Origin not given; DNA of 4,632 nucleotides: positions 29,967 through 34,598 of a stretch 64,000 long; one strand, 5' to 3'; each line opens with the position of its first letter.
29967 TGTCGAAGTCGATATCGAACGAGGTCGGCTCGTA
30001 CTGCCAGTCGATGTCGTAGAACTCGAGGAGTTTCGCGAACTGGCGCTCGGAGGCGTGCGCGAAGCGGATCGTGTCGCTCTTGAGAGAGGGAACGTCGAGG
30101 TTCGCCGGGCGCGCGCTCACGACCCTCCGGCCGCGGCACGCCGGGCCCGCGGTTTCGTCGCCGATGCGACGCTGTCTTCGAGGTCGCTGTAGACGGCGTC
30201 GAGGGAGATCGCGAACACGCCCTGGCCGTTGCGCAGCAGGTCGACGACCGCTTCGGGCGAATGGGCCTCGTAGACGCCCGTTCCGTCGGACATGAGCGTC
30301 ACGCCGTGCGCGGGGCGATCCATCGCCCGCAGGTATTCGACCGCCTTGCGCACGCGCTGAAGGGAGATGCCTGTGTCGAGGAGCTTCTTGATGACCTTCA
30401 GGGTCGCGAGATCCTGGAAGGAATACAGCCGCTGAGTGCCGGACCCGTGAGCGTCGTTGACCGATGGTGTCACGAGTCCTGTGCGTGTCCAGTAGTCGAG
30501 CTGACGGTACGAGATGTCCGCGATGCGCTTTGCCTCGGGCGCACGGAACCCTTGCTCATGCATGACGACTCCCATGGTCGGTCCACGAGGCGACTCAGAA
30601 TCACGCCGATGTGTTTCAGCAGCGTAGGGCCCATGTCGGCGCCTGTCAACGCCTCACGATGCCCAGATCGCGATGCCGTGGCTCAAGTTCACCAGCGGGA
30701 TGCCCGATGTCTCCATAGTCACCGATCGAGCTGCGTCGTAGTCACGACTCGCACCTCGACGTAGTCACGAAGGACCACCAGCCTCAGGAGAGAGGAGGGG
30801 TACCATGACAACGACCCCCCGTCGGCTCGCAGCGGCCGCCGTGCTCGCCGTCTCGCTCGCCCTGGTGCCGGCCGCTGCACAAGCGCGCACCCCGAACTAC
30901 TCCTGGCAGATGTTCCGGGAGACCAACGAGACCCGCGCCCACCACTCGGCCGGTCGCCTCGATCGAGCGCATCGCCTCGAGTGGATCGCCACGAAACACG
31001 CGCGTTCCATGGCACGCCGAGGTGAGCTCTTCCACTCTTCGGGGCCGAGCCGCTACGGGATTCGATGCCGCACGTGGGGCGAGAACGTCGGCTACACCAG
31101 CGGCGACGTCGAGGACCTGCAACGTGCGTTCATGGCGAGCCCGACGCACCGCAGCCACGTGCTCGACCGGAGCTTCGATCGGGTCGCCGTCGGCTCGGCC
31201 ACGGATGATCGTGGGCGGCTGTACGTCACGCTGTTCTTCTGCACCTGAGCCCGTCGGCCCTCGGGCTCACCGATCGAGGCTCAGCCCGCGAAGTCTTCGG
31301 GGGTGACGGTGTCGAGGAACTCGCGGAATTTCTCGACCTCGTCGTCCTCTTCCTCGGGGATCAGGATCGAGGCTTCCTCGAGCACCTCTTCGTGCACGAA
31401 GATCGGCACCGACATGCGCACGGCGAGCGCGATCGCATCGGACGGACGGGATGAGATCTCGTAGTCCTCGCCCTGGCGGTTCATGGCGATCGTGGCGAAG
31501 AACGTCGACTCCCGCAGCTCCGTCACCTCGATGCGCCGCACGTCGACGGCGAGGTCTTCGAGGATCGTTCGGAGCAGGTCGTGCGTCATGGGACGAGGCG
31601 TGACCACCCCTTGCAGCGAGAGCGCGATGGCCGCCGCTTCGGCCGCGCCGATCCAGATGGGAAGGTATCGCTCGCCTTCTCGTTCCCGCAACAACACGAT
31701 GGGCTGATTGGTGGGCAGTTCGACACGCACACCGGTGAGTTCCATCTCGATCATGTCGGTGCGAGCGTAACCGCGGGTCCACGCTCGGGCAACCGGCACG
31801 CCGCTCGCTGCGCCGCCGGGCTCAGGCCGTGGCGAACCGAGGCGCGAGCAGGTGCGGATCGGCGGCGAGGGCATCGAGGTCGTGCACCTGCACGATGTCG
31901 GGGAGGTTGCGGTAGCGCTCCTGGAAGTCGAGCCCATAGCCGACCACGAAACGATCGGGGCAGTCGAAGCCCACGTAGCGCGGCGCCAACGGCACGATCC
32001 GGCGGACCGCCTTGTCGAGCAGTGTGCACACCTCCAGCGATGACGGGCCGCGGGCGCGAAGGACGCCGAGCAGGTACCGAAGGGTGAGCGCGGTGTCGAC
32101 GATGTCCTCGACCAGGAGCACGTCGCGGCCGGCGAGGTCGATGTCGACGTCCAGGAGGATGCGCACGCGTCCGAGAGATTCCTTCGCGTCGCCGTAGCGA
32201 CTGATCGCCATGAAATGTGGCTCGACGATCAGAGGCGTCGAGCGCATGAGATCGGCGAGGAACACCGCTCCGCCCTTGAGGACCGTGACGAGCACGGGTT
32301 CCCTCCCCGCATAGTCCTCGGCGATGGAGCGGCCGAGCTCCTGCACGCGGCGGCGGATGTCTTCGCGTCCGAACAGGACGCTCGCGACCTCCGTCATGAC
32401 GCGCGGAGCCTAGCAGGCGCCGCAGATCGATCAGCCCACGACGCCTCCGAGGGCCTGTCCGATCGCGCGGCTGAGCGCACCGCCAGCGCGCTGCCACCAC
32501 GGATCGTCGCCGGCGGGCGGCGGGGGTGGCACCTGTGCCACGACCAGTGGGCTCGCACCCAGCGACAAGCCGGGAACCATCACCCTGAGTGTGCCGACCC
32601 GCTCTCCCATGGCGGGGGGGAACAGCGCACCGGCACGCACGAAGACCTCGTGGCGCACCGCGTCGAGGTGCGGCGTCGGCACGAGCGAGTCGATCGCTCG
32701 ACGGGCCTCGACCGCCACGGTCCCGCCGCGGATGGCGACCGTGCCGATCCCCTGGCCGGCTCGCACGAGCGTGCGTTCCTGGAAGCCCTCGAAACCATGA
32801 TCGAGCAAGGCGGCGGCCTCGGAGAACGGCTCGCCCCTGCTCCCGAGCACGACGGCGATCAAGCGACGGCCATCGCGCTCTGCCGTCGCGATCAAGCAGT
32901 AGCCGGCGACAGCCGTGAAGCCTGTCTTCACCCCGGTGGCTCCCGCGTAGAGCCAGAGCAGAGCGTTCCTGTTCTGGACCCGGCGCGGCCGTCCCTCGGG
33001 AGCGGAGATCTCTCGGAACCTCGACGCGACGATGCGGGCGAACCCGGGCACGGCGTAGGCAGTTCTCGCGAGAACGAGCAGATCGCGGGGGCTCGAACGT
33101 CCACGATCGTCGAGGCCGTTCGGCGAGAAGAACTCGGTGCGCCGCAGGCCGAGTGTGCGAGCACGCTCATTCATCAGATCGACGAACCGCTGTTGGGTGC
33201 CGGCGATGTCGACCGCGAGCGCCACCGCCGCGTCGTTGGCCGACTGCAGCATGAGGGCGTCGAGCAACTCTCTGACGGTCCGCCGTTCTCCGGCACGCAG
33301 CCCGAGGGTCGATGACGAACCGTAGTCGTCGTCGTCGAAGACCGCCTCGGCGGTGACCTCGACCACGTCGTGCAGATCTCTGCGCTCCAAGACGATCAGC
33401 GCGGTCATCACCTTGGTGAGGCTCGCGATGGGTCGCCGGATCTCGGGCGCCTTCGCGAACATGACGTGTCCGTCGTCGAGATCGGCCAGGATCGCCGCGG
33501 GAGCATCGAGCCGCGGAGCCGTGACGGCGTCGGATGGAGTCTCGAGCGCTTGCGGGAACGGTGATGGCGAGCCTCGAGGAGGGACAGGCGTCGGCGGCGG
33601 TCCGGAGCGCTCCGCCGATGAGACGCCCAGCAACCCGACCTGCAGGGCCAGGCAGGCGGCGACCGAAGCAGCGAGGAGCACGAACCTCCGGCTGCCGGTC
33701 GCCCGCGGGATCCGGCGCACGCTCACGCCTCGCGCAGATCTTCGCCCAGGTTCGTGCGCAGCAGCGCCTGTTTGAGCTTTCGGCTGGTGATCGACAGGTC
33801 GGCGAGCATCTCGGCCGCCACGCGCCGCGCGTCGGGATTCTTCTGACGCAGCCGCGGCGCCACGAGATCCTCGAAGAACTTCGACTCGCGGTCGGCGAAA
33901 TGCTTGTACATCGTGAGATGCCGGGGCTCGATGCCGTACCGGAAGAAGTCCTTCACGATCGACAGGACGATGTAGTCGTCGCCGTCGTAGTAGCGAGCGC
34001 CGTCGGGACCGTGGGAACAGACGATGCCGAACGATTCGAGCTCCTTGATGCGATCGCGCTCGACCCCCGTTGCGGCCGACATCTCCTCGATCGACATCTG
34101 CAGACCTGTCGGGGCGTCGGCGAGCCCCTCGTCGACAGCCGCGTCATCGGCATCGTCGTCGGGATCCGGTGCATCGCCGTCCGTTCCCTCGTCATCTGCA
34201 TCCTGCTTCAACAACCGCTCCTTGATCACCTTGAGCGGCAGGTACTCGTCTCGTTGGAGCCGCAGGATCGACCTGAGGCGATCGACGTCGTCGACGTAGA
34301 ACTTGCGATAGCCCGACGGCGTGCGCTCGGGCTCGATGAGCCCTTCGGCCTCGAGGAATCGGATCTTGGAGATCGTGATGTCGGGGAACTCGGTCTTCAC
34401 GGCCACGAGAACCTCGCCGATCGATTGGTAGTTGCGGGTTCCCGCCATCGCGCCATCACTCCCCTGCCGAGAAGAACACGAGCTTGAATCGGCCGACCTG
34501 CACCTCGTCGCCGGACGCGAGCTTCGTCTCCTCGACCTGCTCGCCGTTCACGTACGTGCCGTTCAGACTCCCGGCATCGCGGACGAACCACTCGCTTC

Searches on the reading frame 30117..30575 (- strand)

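Call 74: search_protein_families(library=pfam, proteins=[window:30117-30575:-], max_evalue=0.0001)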
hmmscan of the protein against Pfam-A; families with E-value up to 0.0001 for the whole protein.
window:30117-30575:- (152 aa): 1 family
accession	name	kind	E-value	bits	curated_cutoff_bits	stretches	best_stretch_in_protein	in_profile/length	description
PF13411.12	MerR_1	-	1.1e-15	57.9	21.6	1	12-80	3-67/69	MerR HTH family regulatory protein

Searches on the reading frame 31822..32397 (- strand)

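Call 74: search_protein_families(library=pfam, proteins=[window:31822-32397:-], max_evalue=0.0001)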
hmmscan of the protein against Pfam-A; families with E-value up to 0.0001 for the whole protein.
window:31822-32397:- (191 aa): 1 family
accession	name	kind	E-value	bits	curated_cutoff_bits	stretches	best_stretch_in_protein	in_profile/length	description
PF00156.33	Pribosyltran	-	4.7e-22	78.4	26.3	1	16-159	13-158/158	Phosphoribosyl transferase domain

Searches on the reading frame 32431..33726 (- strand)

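Call 74: search_protein_families(library=pfam, proteins=[window:32431-33726:-], max_evalue=0.0001)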
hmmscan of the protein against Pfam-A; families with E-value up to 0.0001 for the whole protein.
window:32431-33726:- (431 aa): 2 families
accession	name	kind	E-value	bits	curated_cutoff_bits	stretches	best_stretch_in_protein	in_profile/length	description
PF00768.25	Peptidase_S11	-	9.5e-55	186.1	27.6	1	67-297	4-238/239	D-alanyl-D-alanine carboxypeptidase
PF13354.11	Beta-lactamase2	-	2.4e-07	30.7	22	1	80-219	4-142/214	Beta-lactamase enzyme family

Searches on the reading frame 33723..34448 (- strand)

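Call 74: search_protein_families(library=pfam, proteins=[window:33723-34448:-], max_evalue=0.0001)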
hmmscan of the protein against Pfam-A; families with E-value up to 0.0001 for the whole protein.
window:33723-34448:- (241 aa): 3 families
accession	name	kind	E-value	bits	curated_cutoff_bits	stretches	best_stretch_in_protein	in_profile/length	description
PF13411.12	MerR_1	-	3.5e-16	59.5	21.6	1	24-79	12-66/69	MerR HTH family regulatory protein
PF00376.29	MerR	-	6.6e-09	35.9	28.2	1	19-50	6-38/38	MerR family regulatory protein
PF13591.12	MerR_2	-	4.7e-07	29.9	29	0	24-67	12-54/84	MerR HTH family regulatory protein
